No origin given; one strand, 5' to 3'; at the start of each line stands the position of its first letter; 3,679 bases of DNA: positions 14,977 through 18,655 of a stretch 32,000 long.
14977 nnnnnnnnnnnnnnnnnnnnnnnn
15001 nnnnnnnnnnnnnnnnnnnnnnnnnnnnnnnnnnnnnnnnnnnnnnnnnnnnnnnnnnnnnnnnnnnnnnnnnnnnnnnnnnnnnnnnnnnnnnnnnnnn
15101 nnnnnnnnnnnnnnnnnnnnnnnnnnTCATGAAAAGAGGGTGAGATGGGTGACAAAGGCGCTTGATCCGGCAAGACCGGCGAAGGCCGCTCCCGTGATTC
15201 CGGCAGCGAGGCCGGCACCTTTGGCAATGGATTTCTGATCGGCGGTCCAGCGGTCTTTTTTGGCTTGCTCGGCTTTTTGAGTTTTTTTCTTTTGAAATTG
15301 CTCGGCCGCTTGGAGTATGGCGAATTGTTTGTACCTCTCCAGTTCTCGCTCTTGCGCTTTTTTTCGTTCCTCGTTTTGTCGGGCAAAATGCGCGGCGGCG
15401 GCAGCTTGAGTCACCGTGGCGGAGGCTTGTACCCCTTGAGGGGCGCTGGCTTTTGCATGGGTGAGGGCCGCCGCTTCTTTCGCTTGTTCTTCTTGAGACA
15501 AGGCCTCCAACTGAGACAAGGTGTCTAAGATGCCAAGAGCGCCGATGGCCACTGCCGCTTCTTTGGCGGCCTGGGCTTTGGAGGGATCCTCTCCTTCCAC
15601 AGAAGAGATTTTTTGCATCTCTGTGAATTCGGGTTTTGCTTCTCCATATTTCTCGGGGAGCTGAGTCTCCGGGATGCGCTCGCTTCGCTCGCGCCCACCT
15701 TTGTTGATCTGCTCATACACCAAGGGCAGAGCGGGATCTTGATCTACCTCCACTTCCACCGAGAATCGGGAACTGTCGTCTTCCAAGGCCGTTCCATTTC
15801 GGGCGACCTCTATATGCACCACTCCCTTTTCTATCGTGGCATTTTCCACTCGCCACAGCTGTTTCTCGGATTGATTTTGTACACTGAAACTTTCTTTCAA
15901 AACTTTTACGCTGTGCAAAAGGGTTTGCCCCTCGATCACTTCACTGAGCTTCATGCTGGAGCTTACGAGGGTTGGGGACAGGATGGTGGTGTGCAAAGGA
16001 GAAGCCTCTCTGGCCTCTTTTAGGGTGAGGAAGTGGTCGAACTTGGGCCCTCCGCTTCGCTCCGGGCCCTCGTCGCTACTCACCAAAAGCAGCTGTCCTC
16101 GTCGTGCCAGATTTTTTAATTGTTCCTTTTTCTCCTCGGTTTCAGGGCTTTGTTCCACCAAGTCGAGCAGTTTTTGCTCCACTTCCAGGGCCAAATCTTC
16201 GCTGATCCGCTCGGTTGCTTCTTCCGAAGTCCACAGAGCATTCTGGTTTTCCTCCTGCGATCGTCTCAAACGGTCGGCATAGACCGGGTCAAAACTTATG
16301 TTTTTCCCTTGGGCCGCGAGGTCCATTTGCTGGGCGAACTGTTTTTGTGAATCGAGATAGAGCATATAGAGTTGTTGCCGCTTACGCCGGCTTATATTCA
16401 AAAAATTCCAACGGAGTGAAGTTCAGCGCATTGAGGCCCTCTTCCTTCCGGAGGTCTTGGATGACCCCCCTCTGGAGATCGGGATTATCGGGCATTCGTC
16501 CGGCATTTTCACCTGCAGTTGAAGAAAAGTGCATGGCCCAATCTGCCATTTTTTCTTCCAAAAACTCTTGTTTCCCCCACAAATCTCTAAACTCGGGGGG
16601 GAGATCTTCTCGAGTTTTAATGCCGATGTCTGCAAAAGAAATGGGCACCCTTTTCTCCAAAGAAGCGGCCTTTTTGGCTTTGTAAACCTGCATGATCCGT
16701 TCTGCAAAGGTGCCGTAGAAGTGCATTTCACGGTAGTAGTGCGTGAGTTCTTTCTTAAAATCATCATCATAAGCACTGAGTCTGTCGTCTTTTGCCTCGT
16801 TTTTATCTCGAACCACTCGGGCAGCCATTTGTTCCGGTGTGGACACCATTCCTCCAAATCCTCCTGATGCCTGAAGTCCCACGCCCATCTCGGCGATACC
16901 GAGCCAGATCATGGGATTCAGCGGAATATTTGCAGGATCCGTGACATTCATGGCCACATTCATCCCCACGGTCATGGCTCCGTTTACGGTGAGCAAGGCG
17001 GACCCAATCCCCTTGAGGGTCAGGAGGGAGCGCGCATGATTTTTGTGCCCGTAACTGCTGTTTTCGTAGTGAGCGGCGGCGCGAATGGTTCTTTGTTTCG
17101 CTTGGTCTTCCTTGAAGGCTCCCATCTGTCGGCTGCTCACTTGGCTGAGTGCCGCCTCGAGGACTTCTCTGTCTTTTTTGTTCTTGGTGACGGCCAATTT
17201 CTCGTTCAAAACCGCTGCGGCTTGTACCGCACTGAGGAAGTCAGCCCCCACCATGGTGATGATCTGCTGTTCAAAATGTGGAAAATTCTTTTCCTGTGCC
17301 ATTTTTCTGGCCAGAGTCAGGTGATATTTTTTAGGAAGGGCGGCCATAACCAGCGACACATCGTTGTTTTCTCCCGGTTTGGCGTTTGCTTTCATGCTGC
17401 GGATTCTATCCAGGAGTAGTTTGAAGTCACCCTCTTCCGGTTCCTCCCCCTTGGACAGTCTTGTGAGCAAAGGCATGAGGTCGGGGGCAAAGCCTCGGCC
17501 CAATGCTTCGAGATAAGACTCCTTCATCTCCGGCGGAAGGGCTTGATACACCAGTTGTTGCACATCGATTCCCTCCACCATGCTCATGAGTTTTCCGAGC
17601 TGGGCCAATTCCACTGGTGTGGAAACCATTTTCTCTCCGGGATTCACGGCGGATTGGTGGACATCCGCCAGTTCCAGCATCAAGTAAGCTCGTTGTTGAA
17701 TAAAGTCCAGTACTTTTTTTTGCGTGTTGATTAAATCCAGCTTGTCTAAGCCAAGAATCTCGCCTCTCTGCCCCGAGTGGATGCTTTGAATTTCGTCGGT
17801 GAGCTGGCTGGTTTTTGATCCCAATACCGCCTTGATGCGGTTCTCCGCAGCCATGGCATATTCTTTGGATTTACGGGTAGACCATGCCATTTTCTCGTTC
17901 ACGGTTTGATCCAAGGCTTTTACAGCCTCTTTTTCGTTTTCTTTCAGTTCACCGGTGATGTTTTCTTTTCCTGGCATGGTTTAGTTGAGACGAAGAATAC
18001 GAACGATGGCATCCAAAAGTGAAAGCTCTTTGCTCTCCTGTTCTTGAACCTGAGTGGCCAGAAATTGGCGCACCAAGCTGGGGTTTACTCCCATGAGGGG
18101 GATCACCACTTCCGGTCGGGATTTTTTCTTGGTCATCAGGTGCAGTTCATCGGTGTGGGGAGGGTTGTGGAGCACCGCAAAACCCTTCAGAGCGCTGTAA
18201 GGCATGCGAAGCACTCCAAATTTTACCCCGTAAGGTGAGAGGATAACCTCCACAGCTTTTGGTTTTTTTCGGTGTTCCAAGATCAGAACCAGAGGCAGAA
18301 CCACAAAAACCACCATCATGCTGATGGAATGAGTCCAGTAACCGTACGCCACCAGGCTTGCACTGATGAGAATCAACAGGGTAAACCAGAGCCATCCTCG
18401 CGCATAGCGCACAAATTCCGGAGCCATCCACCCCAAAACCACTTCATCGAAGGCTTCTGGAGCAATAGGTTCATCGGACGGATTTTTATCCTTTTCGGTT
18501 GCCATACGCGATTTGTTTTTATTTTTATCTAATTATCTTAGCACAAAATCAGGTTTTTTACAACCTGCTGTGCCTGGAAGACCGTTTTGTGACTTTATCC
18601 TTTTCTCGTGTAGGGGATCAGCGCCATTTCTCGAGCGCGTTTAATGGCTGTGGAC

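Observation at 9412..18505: Five-gene, tightly coupled operon of orphan membrane-associated proteins downstream of rpsF-ssb-rpsR: candidate undescribed envelope or host-interface apparatus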

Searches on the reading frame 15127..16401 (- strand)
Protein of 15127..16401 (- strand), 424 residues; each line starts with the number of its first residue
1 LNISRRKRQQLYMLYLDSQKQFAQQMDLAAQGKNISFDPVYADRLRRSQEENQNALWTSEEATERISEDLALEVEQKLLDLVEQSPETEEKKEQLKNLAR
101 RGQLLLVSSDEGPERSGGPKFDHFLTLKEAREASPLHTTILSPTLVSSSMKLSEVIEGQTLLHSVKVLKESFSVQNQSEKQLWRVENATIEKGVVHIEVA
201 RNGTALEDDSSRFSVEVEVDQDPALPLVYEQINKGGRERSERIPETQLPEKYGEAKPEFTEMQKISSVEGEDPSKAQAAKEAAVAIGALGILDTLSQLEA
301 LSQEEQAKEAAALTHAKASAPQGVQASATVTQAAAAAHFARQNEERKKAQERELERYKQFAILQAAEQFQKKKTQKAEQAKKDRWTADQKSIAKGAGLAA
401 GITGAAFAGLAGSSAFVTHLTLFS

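Call 5: search_protein_families(library=pfam, proteins=[window:15127-16401:-], max_evalue=1)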
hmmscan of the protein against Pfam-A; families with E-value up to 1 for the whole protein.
window:15127-16401:- (424 aa): 0 families

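Call 6: search_protein_families(library=ncbifam, proteins=[window:15127-16401:-], max_evalue=1)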
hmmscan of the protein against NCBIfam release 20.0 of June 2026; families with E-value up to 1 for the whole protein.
window:15127-16401:- (424 aa): 0 families

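Call 9: search_protein_families(library=phrogs, proteins=[window:15127-16401:-], max_evalue=0.1)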
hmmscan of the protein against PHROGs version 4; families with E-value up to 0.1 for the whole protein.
window:15127-16401:- (424 aa): 0 families

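Call 90: search_protein_families(library=padloc, proteins=[window:15127-16365:-], max_evalue=0.1)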
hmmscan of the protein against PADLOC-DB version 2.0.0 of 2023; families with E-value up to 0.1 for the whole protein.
window:15127-16365:- (412 aa): 0 families

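Call 116: search_protein_families(library=pfam, alignment_id=A10, max_evalue=1)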
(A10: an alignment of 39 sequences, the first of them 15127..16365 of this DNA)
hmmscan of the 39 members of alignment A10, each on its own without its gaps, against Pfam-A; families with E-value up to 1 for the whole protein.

A. member 1, window:15127-16365:- (412 aa): 0 families

B. families by the number of members that match (of 39 scanned): 47 families (the first 25 are shown)
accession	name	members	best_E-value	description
PF20990.2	DUF2207_C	3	0.016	Predicted membrane protein (DUF2207) C-terminal domain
PF14772.11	NYD-SP28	1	0.00018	Sperm tail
PF08645.17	PNK3P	1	0.0056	Polynucleotide kinase 3 phosphatase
PF19464.4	DUF6001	1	0.0063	Family of unknown function (DUF6001)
PF14674.12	FANCI_S1-cap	1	0.0084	FANCI solenoid 1 cap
PF15273.11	NHS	1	0.01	NHS-like protein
PF11836.14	Phage_TAC_11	1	0.015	Phage tail tube protein, GTA-gp10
PF19785.4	UPF0738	1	0.016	Family of unknown function (UPF0738)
PF18433.6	DUF5610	1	0.024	Domain of unknown function (DUF5610)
PF06480.20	FtsH_ext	1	0.03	FtsH Extracellular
PF14181.11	YqfQ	1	0.034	YqfQ-like protein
PF19762.4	DUF6249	1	0.034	Domain of unknown function (DUF6249)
PF15912.10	VIR_N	1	0.036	Virilizer, N-terminal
PF13619.11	KTSC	1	0.038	KTSC domain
PF06953.17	ArsD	1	0.038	Arsenical resistance operon protein ArsD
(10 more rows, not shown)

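Call 117: search_solved_structures(query=A10, max_evalue=0.1)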
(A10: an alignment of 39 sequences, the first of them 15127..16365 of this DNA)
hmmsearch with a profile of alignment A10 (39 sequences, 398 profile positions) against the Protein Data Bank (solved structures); distinct sequences matched with E-value up to 0.1: 9.
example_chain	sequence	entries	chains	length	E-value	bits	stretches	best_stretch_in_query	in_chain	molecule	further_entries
5di3_B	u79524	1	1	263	0.0016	21.1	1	313-389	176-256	ADP-ribosylation factor-like protein 13B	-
6tb4_J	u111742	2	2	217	0.03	17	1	339-394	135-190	Transcription initiation factor TFIID subunit 10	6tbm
6fnv_A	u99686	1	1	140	0.037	16.7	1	354-393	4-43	Major prion protein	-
6uur_A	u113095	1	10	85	0.044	16.4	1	356-393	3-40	Major prion protein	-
9dmy_A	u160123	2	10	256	0.061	15.9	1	354-393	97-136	Major prion protein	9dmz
7fhq_A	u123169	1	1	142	0.063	15.9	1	354-393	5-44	Major prion protein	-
4yx2_A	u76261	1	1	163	0.064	15.9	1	354-393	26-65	Major prion protein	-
2lej_A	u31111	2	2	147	0.074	15.7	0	354-393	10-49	Major prion protein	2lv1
2m8t_A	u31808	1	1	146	0.092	15.4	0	355-393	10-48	Major prion protein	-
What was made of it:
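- Tried and rejected: For g3 the only hits were to its Gly/Ala tail, a low-complexity match to prion protein (call 117).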

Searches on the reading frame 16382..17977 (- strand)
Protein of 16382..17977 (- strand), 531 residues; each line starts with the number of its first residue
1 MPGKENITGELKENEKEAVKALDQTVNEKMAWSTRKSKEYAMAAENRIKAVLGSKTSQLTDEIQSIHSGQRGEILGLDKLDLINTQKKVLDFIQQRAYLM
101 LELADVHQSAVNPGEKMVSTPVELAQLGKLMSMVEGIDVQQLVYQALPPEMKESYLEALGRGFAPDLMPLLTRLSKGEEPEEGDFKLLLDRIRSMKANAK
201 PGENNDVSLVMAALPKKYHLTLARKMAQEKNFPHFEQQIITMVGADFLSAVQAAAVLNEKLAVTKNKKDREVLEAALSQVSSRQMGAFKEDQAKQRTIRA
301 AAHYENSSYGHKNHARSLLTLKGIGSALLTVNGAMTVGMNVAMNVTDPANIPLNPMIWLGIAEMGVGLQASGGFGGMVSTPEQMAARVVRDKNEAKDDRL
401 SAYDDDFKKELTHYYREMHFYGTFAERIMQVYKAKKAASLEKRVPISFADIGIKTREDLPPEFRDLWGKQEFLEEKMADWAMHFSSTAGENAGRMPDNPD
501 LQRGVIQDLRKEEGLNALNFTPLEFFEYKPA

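Call 5: search_protein_families(library=pfam, proteins=[window:16382-17977:-], max_evalue=1)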
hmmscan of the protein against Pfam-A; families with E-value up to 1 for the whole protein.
window:16382-17977:- (531 aa): 1 family
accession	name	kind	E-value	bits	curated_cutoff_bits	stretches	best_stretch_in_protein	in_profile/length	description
PF23640.1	UPA_SH3BP4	-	0.11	13.1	27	1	447-487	36-75/145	SH3BP4 UPA domain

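Call 6: search_protein_families(library=ncbifam, proteins=[window:16382-17977:-], max_evalue=1)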
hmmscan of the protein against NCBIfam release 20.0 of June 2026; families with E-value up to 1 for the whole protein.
window:16382-17977:- (531 aa): 0 families

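Call 9: search_protein_families(library=phrogs, proteins=[window:16382-17977:-], max_evalue=0.1)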
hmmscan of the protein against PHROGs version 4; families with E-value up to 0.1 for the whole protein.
window:16382-17977:- (531 aa): 0 families

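Call 65: search_protein_families(library=pfam, alignment_id=A7, max_evalue=1)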
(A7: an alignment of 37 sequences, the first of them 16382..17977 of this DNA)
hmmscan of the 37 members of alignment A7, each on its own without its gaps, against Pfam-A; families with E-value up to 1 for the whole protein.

A. member 1, window:16382-17977:- (531 aa): 1 family
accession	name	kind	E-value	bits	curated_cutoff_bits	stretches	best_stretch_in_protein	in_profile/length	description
PF23640.1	UPA_SH3BP4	-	0.11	13.1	27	1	447-487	36-75/145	SH3BP4 UPA domain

B. families by the number of members that match (of 37 scanned): 54 families (the first 25 are shown)
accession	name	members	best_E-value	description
PF05673.19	DUF815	1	0.0018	Protein of unknown function (DUF815)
PF03727.22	Hexokinase_2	1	0.0026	Hexokinase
PF20385.3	DUF6680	1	0.0055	Family of unknown function (DUF6680)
PF05615.18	THOC7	1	0.0056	Tho complex subunit 7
PF08807.15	DUF1798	1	0.013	Bacterial domain of unknown function (DUF1798)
PF17289.8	Terminase_6C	1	0.014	Terminase RNaseH-like domain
PF07954.16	DUF1689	1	0.019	Protein of unknown function (DUF1689)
PF04356.17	DUF489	1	0.02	Protein of unknown function (DUF489)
PF05597.16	Phasin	1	0.021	Poly(hydroxyalcanoate) granule associated protein (phasin)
PF11976.14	Rad60-SLD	1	0.022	Ubiquitin-2 like Rad60 SUMO-like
PF23312.1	UBA_SIK3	1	0.022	Protein kinase SIK3 UBA domain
PF17801.7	Melibiase_C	1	0.024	Alpha galactosidase C-terminal beta sandwich domain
PF25101.1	Spectrin_7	1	0.028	Animal spectrin repeats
PF14658.12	EF-hand_9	1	0.03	EF-hand domain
PF06419.17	COG6_N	1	0.035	Conserved oligomeric complex COG6, N-terminal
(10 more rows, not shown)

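Call 90: search_protein_families(library=padloc, proteins=[window:16382-17977:-], max_evalue=0.1)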
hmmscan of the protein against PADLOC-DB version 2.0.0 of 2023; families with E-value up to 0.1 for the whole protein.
window:16382-17977:- (531 aa): 0 families

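Call 113: search_solved_structures(query=A7, max_evalue=0.1)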
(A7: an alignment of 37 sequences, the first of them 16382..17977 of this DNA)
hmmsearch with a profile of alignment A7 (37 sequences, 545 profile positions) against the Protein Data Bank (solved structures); distinct sequences matched with E-value up to 0.1: 0.
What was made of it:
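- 16382..17977 (-): g2, 531 aa (WC777_01030). Hydrophilic N-terminal part of variable length in relatives (helical by composition, no model made), a central Gly-rich hydrophobic hairpin (about 318-378, N340 near-invariant), and a C-terminal domain of about 150 aa. No PDB hit (call 113).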

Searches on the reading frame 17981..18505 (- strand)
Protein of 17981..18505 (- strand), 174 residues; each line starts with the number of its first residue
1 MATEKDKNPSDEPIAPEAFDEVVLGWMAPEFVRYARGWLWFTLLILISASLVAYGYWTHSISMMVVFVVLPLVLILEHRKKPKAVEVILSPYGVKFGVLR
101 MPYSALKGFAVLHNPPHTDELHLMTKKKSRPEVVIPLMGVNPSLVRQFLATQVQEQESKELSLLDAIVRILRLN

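Call 5: search_protein_families(library=pfam, proteins=[window:17981-18505:-], max_evalue=1)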
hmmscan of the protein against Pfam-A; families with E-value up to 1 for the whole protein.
window:17981-18505:- (174 aa): 0 families

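Call 6: search_protein_families(library=ncbifam, proteins=[window:17981-18505:-], max_evalue=1)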
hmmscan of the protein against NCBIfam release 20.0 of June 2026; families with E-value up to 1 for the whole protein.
window:17981-18505:- (174 aa): 1 family
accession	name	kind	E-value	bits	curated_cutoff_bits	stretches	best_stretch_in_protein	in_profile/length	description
NF040989.1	MamN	equivalog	0.0044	15.8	500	1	23-89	77-140/437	magnetosome biogenesis transporter MamN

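Call 9: search_protein_families(library=phrogs, proteins=[window:17981-18505:-], max_evalue=0.1)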
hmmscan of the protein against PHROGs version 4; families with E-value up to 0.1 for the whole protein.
window:17981-18505:- (174 aa): 1 family
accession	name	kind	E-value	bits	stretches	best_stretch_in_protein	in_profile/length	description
phrog_34700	-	transcription regulation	0.044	15.2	1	121-160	19-57/74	transcriptional regulator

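Call 27: search_protein_families(library=pfam, alignment_id=A3, max_evalue=1)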
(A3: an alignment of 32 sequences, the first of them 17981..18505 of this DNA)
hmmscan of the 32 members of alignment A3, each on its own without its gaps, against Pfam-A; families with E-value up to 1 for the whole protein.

A. member 1, window:17981-18505:- (174 aa): 0 families

B. families by the number of members that match (of 32 scanned): 35 families (the first 25 are shown)
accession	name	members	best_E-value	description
PF19744.4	DUF6232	13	9e-05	Family of unknown function (DUF6232)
PF11292.14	DUF3093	4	0.014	Protein of unknown function (DUF3093)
PF13567.11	DUF4131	4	0.019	Domain of unknown function (DUF4131)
PF05101.18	VirB3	3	0.0015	Type IV secretory pathway, VirB3-like protein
PF18923.6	DUF5673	3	0.0061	Domain of unknown function (DUF5673)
PF13515.12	FUSC_2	3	0.019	Fusaric acid resistance protein-like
PF11833.13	CPP1-like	2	0.032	Protein CHAPERONE-LIKE PROTEIN OF POR1-like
PF07026.16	DUF1317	2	0.073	Protein of unknown function (DUF1317)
PF20794.3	bPH_7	2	0.074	Bacterial PH domain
PF03600.22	CitMHS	1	0.0019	Citrate transporter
PF24661.1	DUF7649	1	0.0035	Domain of unknown function (DUF7649)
PF06703.16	SPC25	1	0.0067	Microsomal signal peptidase 25 kDa subunit (SPC25)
PF09125.15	COX2-transmemb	1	0.012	Cytochrome C oxidase subunit II, transmembrane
PF01284.28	MARVEL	1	0.012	Membrane-associating domain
PF04051.21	TRAPP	1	0.018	Transport protein particle (TRAPP) component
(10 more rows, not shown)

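Call 90: search_protein_families(library=padloc, proteins=[window:17981-18505:-], max_evalue=0.1)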
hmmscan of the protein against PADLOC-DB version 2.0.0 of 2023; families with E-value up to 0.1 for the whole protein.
window:17981-18505:- (174 aa): 0 families

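Call 92: list_cluster_members(proteins=[window:17981-18505:-, window:16382-17977:-, window:15127-16365:-, window:9412-12717:-, window:9412-12549:-])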
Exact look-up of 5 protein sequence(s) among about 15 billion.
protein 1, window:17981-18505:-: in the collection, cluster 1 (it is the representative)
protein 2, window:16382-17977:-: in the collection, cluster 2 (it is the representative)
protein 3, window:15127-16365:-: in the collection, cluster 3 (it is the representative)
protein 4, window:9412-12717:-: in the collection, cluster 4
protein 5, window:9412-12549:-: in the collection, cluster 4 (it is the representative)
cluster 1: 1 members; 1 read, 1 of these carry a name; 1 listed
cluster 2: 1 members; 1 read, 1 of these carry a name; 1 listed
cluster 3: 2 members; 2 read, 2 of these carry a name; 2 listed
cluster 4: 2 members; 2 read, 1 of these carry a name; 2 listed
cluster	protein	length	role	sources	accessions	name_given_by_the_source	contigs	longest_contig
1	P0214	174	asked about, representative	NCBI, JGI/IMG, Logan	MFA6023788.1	MAG: hypothetical protein WC777_01035 [Candidatus Gracilibacteria bacterium] | hypothetical protein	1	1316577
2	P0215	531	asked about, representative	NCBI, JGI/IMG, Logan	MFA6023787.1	MAG: hypothetical protein WC777_01030 [Candidatus Gracilibacteria bacterium] | hypothetical protein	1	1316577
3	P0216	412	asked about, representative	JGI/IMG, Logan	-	hypothetical protein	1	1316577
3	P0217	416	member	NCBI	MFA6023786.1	MAG: hypothetical protein WC777_01025 [Candidatus Gracilibacteria bacterium]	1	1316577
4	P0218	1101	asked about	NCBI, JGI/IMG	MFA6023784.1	MAG: hypothetical protein WC777_01015 [Candidatus Gracilibacteria bacterium] | hypothetical protein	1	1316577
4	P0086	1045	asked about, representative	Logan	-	-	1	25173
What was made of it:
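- Checked: NCBI's own model, WC777_01015, is also 1101 aa (call 92).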

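Call 112: search_solved_structures(query=A3, max_evalue=1)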
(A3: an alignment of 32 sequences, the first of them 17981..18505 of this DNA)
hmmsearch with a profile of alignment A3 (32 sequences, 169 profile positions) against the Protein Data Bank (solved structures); distinct sequences matched with E-value up to 1: 0.
